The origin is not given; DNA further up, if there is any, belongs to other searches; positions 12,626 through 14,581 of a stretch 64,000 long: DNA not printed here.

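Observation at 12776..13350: PilT retraction ATPase carries an extra N-terminal GspE-N/MshEN-like domain; PilB has two MshEN-like c-di-GMP-binding-type motifs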

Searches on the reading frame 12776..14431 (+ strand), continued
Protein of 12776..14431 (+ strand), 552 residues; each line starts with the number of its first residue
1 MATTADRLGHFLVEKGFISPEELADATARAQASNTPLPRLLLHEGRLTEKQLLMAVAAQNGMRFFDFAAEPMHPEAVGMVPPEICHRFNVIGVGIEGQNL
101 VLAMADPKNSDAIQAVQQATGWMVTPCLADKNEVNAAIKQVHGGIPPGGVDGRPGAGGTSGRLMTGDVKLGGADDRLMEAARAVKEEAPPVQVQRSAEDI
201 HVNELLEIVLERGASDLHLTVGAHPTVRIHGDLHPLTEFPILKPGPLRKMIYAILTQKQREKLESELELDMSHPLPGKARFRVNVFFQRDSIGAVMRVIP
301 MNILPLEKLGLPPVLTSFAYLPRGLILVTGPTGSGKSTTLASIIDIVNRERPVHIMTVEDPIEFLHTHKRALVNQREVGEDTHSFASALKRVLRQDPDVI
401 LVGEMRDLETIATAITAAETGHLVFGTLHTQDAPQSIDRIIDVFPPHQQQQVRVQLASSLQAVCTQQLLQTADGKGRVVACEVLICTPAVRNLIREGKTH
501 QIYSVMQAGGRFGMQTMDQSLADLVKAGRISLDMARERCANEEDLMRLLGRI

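Call 39: search_protein_families(library=ncbifam, proteins=[P0161, P0194, P0239, P0123, P0146, P0155, P0126, P0133, P0121, P0192], max_evalue=1e-8)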
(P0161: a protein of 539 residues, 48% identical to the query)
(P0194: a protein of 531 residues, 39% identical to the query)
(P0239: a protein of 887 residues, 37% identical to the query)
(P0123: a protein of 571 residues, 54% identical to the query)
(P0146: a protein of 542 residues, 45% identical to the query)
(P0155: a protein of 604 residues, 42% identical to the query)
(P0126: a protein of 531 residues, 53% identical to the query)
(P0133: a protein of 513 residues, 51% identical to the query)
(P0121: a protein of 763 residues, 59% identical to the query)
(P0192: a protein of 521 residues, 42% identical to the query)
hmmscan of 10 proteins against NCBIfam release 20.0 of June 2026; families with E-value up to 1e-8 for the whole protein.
P0161 (539 aa): 19 families
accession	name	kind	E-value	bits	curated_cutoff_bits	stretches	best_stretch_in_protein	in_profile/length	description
TIGR02538.1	type_IV_pilB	equivalog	3.1e-130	435.4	675.65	1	7-430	2-432/564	type IV-A pilus assembly ATPase PilB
TIGR02533.1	type_II_gspE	equivalog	9.1e-120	400.6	630.25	1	83-456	8-379/486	type II secretion system ATPase GspE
TIGR01420.1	pilT_fam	subfamily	1.2e-116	389.8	319.1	1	180-528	2-340/343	PilT/PilU family type 4a pilus ATPase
NF007755.0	PRK10436.1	equivalog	1.2e-94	317.7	617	1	81-456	11-355/465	type II secretion system protein GspE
NF053534.1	T4PilAsmATPsTfpB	equivalog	3.4e-90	303.1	850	1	45-457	62-473/584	type IV pilus assembly ATPase TfpB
NF041000.1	ATPase_ComGA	equivalog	1.1e-62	211.5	300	1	183-457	3-266/267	competence type IV pilus ATPase ComGA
TIGR02525.1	plasmid_TraJ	equivalog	3.6e-39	134.8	368.3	1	298-470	138-312/372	plasmid transfer ATPase TraJ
TIGR02524.1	dot_icm_DotB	equivalog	1.4e-32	113.3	463.3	1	310-515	134-343/358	Dot/Icm type IV secretion system ATPase DotB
NF058587.1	archaellum_moto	equivalog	3.5e-19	69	550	1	310-427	275-393/527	archaellum flagellar ATPase motor FlaI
TIGR02782.1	TrbB_P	equivalog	9.1e-17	61.3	304.55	1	312-454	138-279/303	P-type conjugative transfer ATPase TrbB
NF053729.1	c-di-GMP_motif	domain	9.3e-16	57.4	38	1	6-58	1-53/53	cyclic di-GMP-binding domain-containing protein, MshE-related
NF008411.1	PRK11234.1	equivalog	1.4e-14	53.4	1170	1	5-143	482-619/723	cyclic di-3',5'-guanylate-activated glycosyltransferase NfrB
TIGR03819.1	heli_sec_ATPase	hypoth_equivalog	1.6e-14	53.9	373.15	1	232-427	103-297/340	TadA family conjugal transfer-associated ATPase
TIGR02788.1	VirB11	equivalog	7.5e-14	51.5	249.95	1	311-434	145-269/308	P-type DNA transfer ATPase VirB11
NF012033.0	PRK15489.1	equivalog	5.4e-13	48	537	1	4-136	490-622/703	glycosyl transferase family protein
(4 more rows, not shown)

P0194 (531 aa): 15 families
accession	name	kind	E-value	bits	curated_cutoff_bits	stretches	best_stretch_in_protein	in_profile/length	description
TIGR01420.1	pilT_fam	subfamily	8.5e-135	449.4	319.1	1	182-522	2-342/343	PilT/PilU family type 4a pilus ATPase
TIGR02538.1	type_IV_pilB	equivalog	4.3e-55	187.4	675.65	2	294-423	308-433/564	type IV-A pilus assembly ATPase PilB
TIGR02533.1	type_II_gspE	equivalog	1.1e-45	156.3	630.25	1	284-447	221-378/486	type II secretion system ATPase GspE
TIGR02525.1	plasmid_TraJ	equivalog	5.6e-42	144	368.3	1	182-457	12-307/372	plasmid transfer ATPase TraJ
NF053534.1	T4PilAsmATPsTfpB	equivalog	2.3e-39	135.3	850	1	282-447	312-471/584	type IV pilus assembly ATPase TfpB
NF007755.0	PRK10436.1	equivalog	2.7e-34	118.6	617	1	85-464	15-371/465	type II secretion system protein GspE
NF041000.1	ATPase_ComGA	equivalog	8.5e-33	113.5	300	1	270-447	93-264/267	competence type IV pilus ATPase ComGA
TIGR02524.1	dot_icm_DotB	equivalog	7.5e-32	110.9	463.3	1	180-511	4-347/358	Dot/Icm type IV secretion system ATPase DotB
NF008411.1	PRK11234.1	equivalog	7.8e-19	67.5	1170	1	4-152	482-627/723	cyclic di-3',5'-guanylate-activated glycosyltransferase NfrB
NF012033.0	PRK15489.1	equivalog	2.6e-17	62.3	537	1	3-157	490-643/703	glycosyl transferase family protein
NF053729.1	c-di-GMP_motif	domain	1.7e-15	56.5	38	1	6-55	2-51/53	cyclic di-GMP-binding domain-containing protein, MshE-related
NF058587.1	archaellum_moto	equivalog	9.6e-12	44.4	550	1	305-420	278-394/527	archaellum flagellar ATPase motor FlaI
TIGR02788.1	VirB11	equivalog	1.1e-11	44.3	249.95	1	294-429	137-272/308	P-type DNA transfer ATPase VirB11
TIGR02782.1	TrbB_P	equivalog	6.7e-11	42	304.55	1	305-458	139-287/303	P-type conjugative transfer ATPase TrbB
TIGR03819.1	heli_sec_ATPase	hypoth_equivalog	4.6e-10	39.2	373.15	1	292-401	169-281/340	TadA family conjugal transfer-associated ATPase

P0239 (887 aa): 18 families
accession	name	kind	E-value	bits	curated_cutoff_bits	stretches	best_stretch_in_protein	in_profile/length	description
TIGR01420.1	pilT_fam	subfamily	3.5e-122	407.9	319.1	1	530-865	2-338/343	PilT/PilU family type 4a pilus ATPase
TIGR02538.1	type_IV_pilB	equivalog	1.4e-62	212.1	675.65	3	646-769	313-432/564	type IV-A pilus assembly ATPase PilB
TIGR02525.1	plasmid_TraJ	equivalog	2.9e-43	148.3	368.3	1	532-801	14-304/372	plasmid transfer ATPase TraJ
TIGR02533.1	type_II_gspE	equivalog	4.4e-42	144.4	630.25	1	640-795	234-379/486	type II secretion system ATPase GspE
NF041000.1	ATPase_ComGA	equivalog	5.1e-41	140.4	300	1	620-796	96-266/267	competence type IV pilus ATPase ComGA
NF053534.1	T4PilAsmATPsTfpB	equivalog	1.2e-36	126.3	850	1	642-795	329-472/584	type IV pilus assembly ATPase TfpB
TIGR02524.1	dot_icm_DotB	equivalog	5.1e-36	124.6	463.3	1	530-858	6-347/358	Dot/Icm type IV secretion system ATPase DotB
NF007755.0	PRK10436.1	equivalog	2.1e-35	122.3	617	1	621-796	185-356/465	type II secretion system protein GspE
NF053729.1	c-di-GMP_motif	domain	4e-29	100.2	38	2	188-241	1-53/53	cyclic di-GMP-binding domain-containing protein, MshE-related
NF012033.0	PRK15489.1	equivalog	8.4e-24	83.7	537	2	179-331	483-635/703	glycosyl transferase family protein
NF008411.1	PRK11234.1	equivalog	3.9e-23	81.7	1170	2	9-151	482-620/723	cyclic di-3',5'-guanylate-activated glycosyltransferase NfrB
NF058587.1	archaellum_moto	equivalog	1.4e-16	60.4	550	1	651-766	277-393/527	archaellum flagellar ATPase motor FlaI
TIGR02782.1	TrbB_P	equivalog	3.1e-14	53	304.55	1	620-790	108-276/303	P-type conjugative transfer ATPase TrbB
TIGR02788.1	VirB11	equivalog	3.4e-14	52.6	249.95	1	651-775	146-271/308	P-type DNA transfer ATPase VirB11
TIGR03819.1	heli_sec_ATPase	hypoth_equivalog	2.7e-12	46.5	373.15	1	652-761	181-292/340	TadA family conjugal transfer-associated ATPase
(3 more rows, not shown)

P0123 (571 aa): 17 families
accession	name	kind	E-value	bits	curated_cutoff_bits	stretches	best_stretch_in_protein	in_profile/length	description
TIGR01420.1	pilT_fam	subfamily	2.6e-147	490.5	319.1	1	221-561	2-341/343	PilT/PilU family type 4a pilus ATPase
TIGR02538.1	type_IV_pilB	equivalog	3.5e-51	174.5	675.65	2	339-462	313-432/564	type IV-A pilus assembly ATPase PilB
TIGR02525.1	plasmid_TraJ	equivalog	6.8e-46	156.9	368.3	1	298-511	100-320/372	plasmid transfer ATPase TraJ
TIGR02533.1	type_II_gspE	equivalog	3.9e-41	141.2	630.25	1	323-490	220-381/486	type II secretion system ATPase GspE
TIGR02524.1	dot_icm_DotB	equivalog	3.9e-40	138.2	463.3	1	222-525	7-321/358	Dot/Icm type IV secretion system ATPase DotB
NF053534.1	T4PilAsmATPsTfpB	equivalog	3.4e-35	121.5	850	1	336-494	330-478/584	type IV pilus assembly ATPase TfpB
NF041000.1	ATPase_ComGA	equivalog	7.6e-35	120.2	300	1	335-489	121-266/267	competence type IV pilus ATPase ComGA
NF007755.0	PRK10436.1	equivalog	1.4e-33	116.3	617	1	213-494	81-361/465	type II secretion system protein GspE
NF058587.1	archaellum_moto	equivalog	7e-15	54.7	550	1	345-459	278-393/527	archaellum flagellar ATPase motor FlaI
TIGR02782.1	TrbB_P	equivalog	1e-14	54.5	304.55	1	344-504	138-293/303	P-type conjugative transfer ATPase TrbB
NF053729.1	c-di-GMP_motif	domain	4.9e-13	48.7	38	1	7-57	1-51/53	cyclic di-GMP-binding domain-containing protein, MshE-related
NF012033.0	PRK15489.1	equivalog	6.9e-13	47.6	537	1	4-146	489-630/703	glycosyl transferase family protein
TIGR03819.1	heli_sec_ATPase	hypoth_equivalog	9.6e-13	48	373.15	1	342-455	178-293/340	TadA family conjugal transfer-associated ATPase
TIGR02788.1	VirB11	equivalog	3.7e-12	45.9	249.95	1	341-463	143-266/308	P-type DNA transfer ATPase VirB11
NF010407.0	PRK13833.1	subfamily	8.9e-11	41.8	499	1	341-499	143-295/323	conjugal transfer protein TrbB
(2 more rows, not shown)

P0146 (542 aa): 20 families
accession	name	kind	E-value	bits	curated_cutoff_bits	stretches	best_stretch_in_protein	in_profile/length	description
TIGR01420.1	pilT_fam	subfamily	1.4e-145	484.8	319.1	1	193-534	2-343/343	PilT/PilU family type 4a pilus ATPase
TIGR02538.1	type_IV_pilB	equivalog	9e-61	206.1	675.65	2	310-433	313-432/564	type IV-A pilus assembly ATPase PilB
TIGR02533.1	type_II_gspE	equivalog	3.5e-49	167.8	630.25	1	305-433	235-359/486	type II secretion system ATPase GspE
TIGR02524.1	dot_icm_DotB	equivalog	1.3e-48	166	463.3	1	191-509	4-334/358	Dot/Icm type IV secretion system ATPase DotB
TIGR02525.1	plasmid_TraJ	equivalog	4.4e-47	160.8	368.3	1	270-528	101-366/372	plasmid transfer ATPase TraJ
NF007755.0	PRK10436.1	equivalog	6e-42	143.9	617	1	98-432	12-334/465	type II secretion system protein GspE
NF041000.1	ATPase_ComGA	equivalog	2.6e-38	131.6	300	1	302-460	117-266/267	competence type IV pilus ATPase ComGA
NF053534.1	T4PilAsmATPsTfpB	equivalog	1.7e-37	129.1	850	1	306-433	329-452/584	type IV pilus assembly ATPase TfpB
NF008411.1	PRK11234.1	equivalog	3.4e-18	65.4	1170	1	20-200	481-660/723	cyclic di-3',5'-guanylate-activated glycosyltransferase NfrB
TIGR02788.1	VirB11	equivalog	8.9e-16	57.8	249.95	1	309-434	140-266/308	P-type DNA transfer ATPase VirB11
TIGR02782.1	TrbB_P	equivalog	2.7e-15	56.5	304.55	1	314-441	137-263/303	P-type conjugative transfer ATPase TrbB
NF058587.1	archaellum_moto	equivalog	1.1e-14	54.1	550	1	315-430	277-393/527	archaellum flagellar ATPase motor FlaI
NF012033.0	PRK15489.1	equivalog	4.9e-14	51.4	537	1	13-160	483-630/703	glycosyl transferase family protein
NF053729.1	c-di-GMP_motif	domain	3.7e-12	45.8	38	1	22-71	1-50/53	cyclic di-GMP-binding domain-containing protein, MshE-related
NF010425.0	PRK13851.1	equivalog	1.3e-11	43.9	461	1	307-431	156-281/344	type IV secretion system protein VirB11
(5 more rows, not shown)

P0155 (604 aa): 18 families
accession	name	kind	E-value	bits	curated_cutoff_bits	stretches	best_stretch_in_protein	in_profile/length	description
TIGR01420.1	pilT_fam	subfamily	8.5e-143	475.7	319.1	1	211-550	2-341/343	PilT/PilU family type 4a pilus ATPase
TIGR02538.1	type_IV_pilB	equivalog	5.1e-62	210.2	675.65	1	16-451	3-432/564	type IV-A pilus assembly ATPase PilB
TIGR02533.1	type_II_gspE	equivalog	1.3e-50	172.5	630.25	1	85-479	2-381/486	type II secretion system ATPase GspE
TIGR02525.1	plasmid_TraJ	equivalog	8.2e-45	153.4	368.3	1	267-538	80-358/372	plasmid transfer ATPase TraJ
TIGR02524.1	dot_icm_DotB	equivalog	1.7e-44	152.5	463.3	1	210-514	5-321/358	Dot/Icm type IV secretion system ATPase DotB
NF007755.0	PRK10436.1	equivalog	3.1e-44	151.4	617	1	93-485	15-363/465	type II secretion system protein GspE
NF053534.1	T4PilAsmATPsTfpB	equivalog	2.2e-38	132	850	1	311-480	312-475/584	type IV pilus assembly ATPase TfpB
NF041000.1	ATPase_ComGA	equivalog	3.8e-36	124.5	300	1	303-478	97-266/267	competence type IV pilus ATPase ComGA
NF058587.1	archaellum_moto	equivalog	1.7e-18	66.7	550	1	334-449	278-394/527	archaellum flagellar ATPase motor FlaI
TIGR02782.1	TrbB_P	equivalog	1.1e-14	54.5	304.55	1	333-473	138-277/303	P-type conjugative transfer ATPase TrbB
TIGR02788.1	VirB11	equivalog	2.2e-13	49.9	249.95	1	330-457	143-271/308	P-type DNA transfer ATPase VirB11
TIGR03819.1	heli_sec_ATPase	hypoth_equivalog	7.6e-13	48.4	373.15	1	320-445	168-294/340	TadA family conjugal transfer-associated ATPase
NF053672.1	bindosome_BasE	exception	1.6e-12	47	1000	1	334-465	273-405/512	bindosome assembly system ATPase subunit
NF010469.0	PRK13894.1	subfamily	1.3e-11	44.4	508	1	334-477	152-295/320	conjugal transfer ATPase TrbB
NF010425.0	PRK13851.1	equivalog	2e-10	40.1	461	1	321-448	152-280/344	type IV secretion system protein VirB11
NF053729.1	c-di-GMP_motif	domain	9.4e-10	38.1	38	1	15-66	2-53/53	cyclic di-GMP-binding domain-containing protein, MshE-related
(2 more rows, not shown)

P0126 (531 aa): 16 families
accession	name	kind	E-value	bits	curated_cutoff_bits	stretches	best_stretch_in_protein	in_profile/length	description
TIGR01420.1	pilT_fam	subfamily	4.1e-144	480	319.1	1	179-520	2-342/343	PilT/PilU family type 4a pilus ATPase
TIGR02538.1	type_IV_pilB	equivalog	6e-47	160.5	675.65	1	282-420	294-432/564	type IV-A pilus assembly ATPase PilB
TIGR02524.1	dot_icm_DotB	equivalog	2.2e-43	148.8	463.3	1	178-505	5-343/358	Dot/Icm type IV secretion system ATPase DotB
TIGR02533.1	type_II_gspE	equivalog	2.8e-43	148.3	630.25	1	278-446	217-379/486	type II secretion system ATPase GspE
TIGR02525.1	plasmid_TraJ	equivalog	1e-42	146.5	368.3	1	267-508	116-359/372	plasmid transfer ATPase TraJ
NF053534.1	T4PilAsmATPsTfpB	equivalog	4.9e-38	130.9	850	1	295-481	331-504/584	type IV pilus assembly ATPase TfpB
NF007755.0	PRK10436.1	equivalog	2.2e-36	125.6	617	1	92-446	19-355/465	type II secretion system protein GspE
NF041000.1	ATPase_ComGA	equivalog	1.1e-34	119.7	300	1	294-447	122-266/267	competence type IV pilus ATPase ComGA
NF058587.1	archaellum_moto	equivalog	5.6e-17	61.7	550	1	303-416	278-392/527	archaellum flagellar ATPase motor FlaI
TIGR02782.1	TrbB_P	equivalog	3.4e-16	59.4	304.55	1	299-442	135-277/303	P-type conjugative transfer ATPase TrbB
TIGR03819.1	heli_sec_ATPase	hypoth_equivalog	9e-14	51.4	373.15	1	300-441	178-323/340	TadA family conjugal transfer-associated ATPase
TIGR02788.1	VirB11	equivalog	1.5e-13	50.4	249.95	1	301-421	145-266/308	P-type DNA transfer ATPase VirB11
NF010407.0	PRK13833.1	subfamily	7.1e-13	48.7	499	1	300-442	144-284/323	conjugal transfer protein TrbB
NF010469.0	PRK13894.1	subfamily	1e-11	44.8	508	1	303-425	152-272/320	conjugal transfer ATPase TrbB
NF053672.1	bindosome_BasE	exception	2.6e-09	36.3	1000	1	303-430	273-401/512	bindosome assembly system ATPase subunit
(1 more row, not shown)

P0133 (513 aa): 16 families
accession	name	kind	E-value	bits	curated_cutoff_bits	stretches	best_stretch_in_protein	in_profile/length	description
TIGR01420.1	pilT_fam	subfamily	7.2e-138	459.5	319.1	1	163-502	2-341/343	PilT/PilU family type 4a pilus ATPase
TIGR02538.1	type_IV_pilB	equivalog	2.9e-53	181.4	675.65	1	284-433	316-455/564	type IV-A pilus assembly ATPase PilB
TIGR02533.1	type_II_gspE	equivalog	2.3e-46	158.5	630.25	1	280-434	239-383/486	type II secretion system ATPase GspE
NF053534.1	T4PilAsmATPsTfpB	equivalog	2.9e-42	144.8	850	1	280-434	332-476/584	type IV pilus assembly ATPase TfpB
NF007755.0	PRK10436.1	equivalog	3.8e-42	144.5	617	1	88-432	12-357/465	type II secretion system protein GspE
TIGR02524.1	dot_icm_DotB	equivalog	8.6e-41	140.3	463.3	1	255-490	105-345/358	Dot/Icm type IV secretion system ATPase DotB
TIGR02525.1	plasmid_TraJ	equivalog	9.8e-41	139.9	368.3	1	255-459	120-327/372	plasmid transfer ATPase TraJ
NF041000.1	ATPase_ComGA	equivalog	3e-38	131.3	300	1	280-431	124-266/267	competence type IV pilus ATPase ComGA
NF058587.1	archaellum_moto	equivalog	5e-18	65.1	550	1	287-401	278-393/527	archaellum flagellar ATPase motor FlaI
TIGR02782.1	TrbB_P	equivalog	6.5e-15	55.2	304.55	1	283-426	135-277/303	P-type conjugative transfer ATPase TrbB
TIGR02788.1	VirB11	equivalog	1.7e-14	53.5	249.95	1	284-409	144-270/308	P-type DNA transfer ATPase VirB11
TIGR03819.1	heli_sec_ATPase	hypoth_equivalog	1.6e-13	50.6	373.15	1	284-425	178-323/340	TadA family conjugal transfer-associated ATPase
NF010425.0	PRK13851.1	equivalog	1.2e-12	47.4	461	1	283-404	161-283/344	type IV secretion system protein VirB11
NF053672.1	bindosome_BasE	exception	1.5e-11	43.8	1000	1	286-421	272-407/512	bindosome assembly system ATPase subunit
NF010469.0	PRK13894.1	subfamily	2.5e-11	43.5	508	1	287-410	152-273/320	conjugal transfer ATPase TrbB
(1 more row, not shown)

P0121 (763 aa): 17 families
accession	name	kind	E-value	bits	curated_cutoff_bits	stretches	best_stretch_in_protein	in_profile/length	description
TIGR01420.1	pilT_fam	subfamily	2.5e-145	484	319.1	1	413-754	2-342/343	PilT/PilU family type 4a pilus ATPase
TIGR02538.1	type_IV_pilB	equivalog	8e-62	209.6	675.65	2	398-681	170-453/564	type IV-A pilus assembly ATPase PilB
TIGR02533.1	type_II_gspE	equivalog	1.5e-48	165.7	630.25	1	493-683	196-382/486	type II secretion system ATPase GspE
TIGR02525.1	plasmid_TraJ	equivalog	5.2e-46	157.3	368.3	1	489-705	99-322/372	plasmid transfer ATPase TraJ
NF007755.0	PRK10436.1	equivalog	2.8e-41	141.7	617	1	397-699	73-374/465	type II secretion system protein GspE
NF053534.1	T4PilAsmATPsTfpB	equivalog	3.6e-39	134.6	850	1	527-713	329-502/584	type IV pilus assembly ATPase TfpB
TIGR02524.1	dot_icm_DotB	equivalog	6.4e-38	130.9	463.3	1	412-717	5-321/358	Dot/Icm type IV secretion system ATPase DotB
NF041000.1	ATPase_ComGA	equivalog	9.6e-38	129.7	300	1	526-681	120-266/267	competence type IV pilus ATPase ComGA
NF058587.1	archaellum_moto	equivalog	9.7e-17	60.9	550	1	537-652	278-394/527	archaellum flagellar ATPase motor FlaI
TIGR02782.1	TrbB_P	equivalog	3e-15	56.3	304.55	1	536-676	138-277/303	P-type conjugative transfer ATPase TrbB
TIGR02788.1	VirB11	equivalog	1.7e-13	50.3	249.95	1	533-655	143-266/308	P-type DNA transfer ATPase VirB11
NF012033.0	PRK15489.1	equivalog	2.6e-13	49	537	1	7-148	493-634/703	glycosyl transferase family protein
TIGR03819.1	heli_sec_ATPase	hypoth_equivalog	1.9e-12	47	373.15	1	533-684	177-330/340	TadA family conjugal transfer-associated ATPase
NF010407.0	PRK13833.1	subfamily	3.8e-12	46.3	499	1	533-669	143-277/323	conjugal transfer protein TrbB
NF010469.0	PRK13894.1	subfamily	1.8e-11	43.9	508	1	536-660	151-273/320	conjugal transfer ATPase TrbB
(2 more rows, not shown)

P0192 (521 aa): 11 families
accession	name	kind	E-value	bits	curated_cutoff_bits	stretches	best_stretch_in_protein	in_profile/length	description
TIGR01420.1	pilT_fam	subfamily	2.3e-115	385.5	319.1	1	170-511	2-343/343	PilT/PilU family type 4a pilus ATPase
TIGR02538.1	type_IV_pilB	equivalog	1.5e-39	136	675.65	2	291-411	316-432/564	type IV-A pilus assembly ATPase PilB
TIGR02525.1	plasmid_TraJ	equivalog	2.3e-37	128.9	368.3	1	180-450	22-311/372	plasmid transfer ATPase TraJ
TIGR02524.1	dot_icm_DotB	equivalog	3e-34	118.8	463.3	1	168-473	4-321/358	Dot/Icm type IV secretion system ATPase DotB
TIGR02533.1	type_II_gspE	equivalog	1.1e-32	113.4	630.25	1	288-437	240-379/486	type II secretion system ATPase GspE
NF041000.1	ATPase_ComGA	equivalog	3.9e-29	101.5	300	1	262-438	96-266/267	competence type IV pilus ATPase ComGA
NF053534.1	T4PilAsmATPsTfpB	equivalog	8.5e-28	97.1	850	1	287-437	332-472/584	type IV pilus assembly ATPase TfpB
NF007755.0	PRK10436.1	equivalog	9.8e-24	83.8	617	1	230-437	153-355/465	type II secretion system protein GspE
NF058587.1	archaellum_moto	equivalog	6.6e-10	38.3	550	1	294-409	278-394/527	archaellum flagellar ATPase motor FlaI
NF012033.0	PRK15489.1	equivalog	7.7e-10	37.5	537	1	5-157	490-642/703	glycosyl transferase family protein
NF008411.1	PRK11234.1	equivalog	4.7e-09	35.2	1170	1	6-147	482-622/723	cyclic di-3',5'-guanylate-activated glycosyltransferase NfrB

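Call 40: fold_search(model_id=the predicted structure, library=pdb)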
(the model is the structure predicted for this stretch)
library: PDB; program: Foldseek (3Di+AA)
matches with E <= 10: 1666; with E <= 0.001: 301
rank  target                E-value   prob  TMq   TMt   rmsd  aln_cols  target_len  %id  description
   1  6ojz_C                5.3e-43  1.00  0.56  0.85   3.2       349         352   54  PilT4 from Geobacter metallireducens bound to ADP with partial occupancy: C3ocococ conformation (released 2019-11-20)
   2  6ojx_A                5.6e-43  1.00  0.60  0.92   2.3       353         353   54  PilT4 from Geobacter metallireducens bound to ATP (released 2019-11-20)
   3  6okv_D                9.8e-43  1.00  0.61  0.92   2.3       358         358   53  PilT4 from Geobacter metallireducens bound to AMP-PNP: C2ccocco conformation (released 2019-11-20)
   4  6ojz_D                1.2e-42  1.00  0.54  0.79   4.4       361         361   53  PilT4 from Geobacter metallireducens bound to ADP with partial occupancy: C3ocococ conformation (released 2019-11-20)
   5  5zfq_A                1.6e-42  1.00  0.56  0.82   3.7       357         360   55  Crystal structure of PilT-4, a retraction ATPase motor of Type IV pilus , from Geobacter sulfurreducens (released 2018-09-19)
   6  6ojy_C                1.7e-42  1.00  0.57  0.86   2.9       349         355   54  Methylated PilT4 from Geobacter metallireducens bound to sulfate: C3ocococ conformation (released 2019-11-20)
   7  6ojx_B                2.4e-42  1.00  0.60  0.92   2.3       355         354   53  PilT4 from Geobacter metallireducens bound to ATP (released 2019-11-20)
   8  6ojy_A                2.7e-42  1.00  0.56  0.85   3.3       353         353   54  Methylated PilT4 from Geobacter metallireducens bound to sulfate: C3ocococ conformation (released 2019-11-20)
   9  6ojy_B                2.9e-42  1.00  0.58  0.88   2.5       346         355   54  Methylated PilT4 from Geobacter metallireducens bound to sulfate: C3ocococ conformation (released 2019-11-20)
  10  6ok2_D                2.9e-42  1.00  0.55  0.80   4.1       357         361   53  PilT4 from Geobacter metallireducens bound to ADP: C3ocococ conformation (released 2019-11-20)
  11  6ok2_F                3.4e-42  1.00  0.58  0.89   2.8       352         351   54  PilT4 from Geobacter metallireducens bound to ADP: C3ocococ conformation (released 2019-11-20)
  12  6ok2_A                3.6e-42  1.00  0.58  0.88   2.7       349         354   54  PilT4 from Geobacter metallireducens bound to ADP: C3ocococ conformation (released 2019-11-20)
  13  6ojy_E                5.6e-42  1.00  0.57  0.85   2.9       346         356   54  Methylated PilT4 from Geobacter metallireducens bound to sulfate: C3ocococ conformation (released 2019-11-20)
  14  6ojy_D                1.5e-41  1.00  0.58  0.89   2.7       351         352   54  Methylated PilT4 from Geobacter metallireducens bound to sulfate: C3ocococ conformation (released 2019-11-20)
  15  6okv_B                1.6e-41  1.00  0.58  0.88   2.7       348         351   54  PilT4 from Geobacter metallireducens bound to AMP-PNP: C2ccocco conformation (released 2019-11-20)
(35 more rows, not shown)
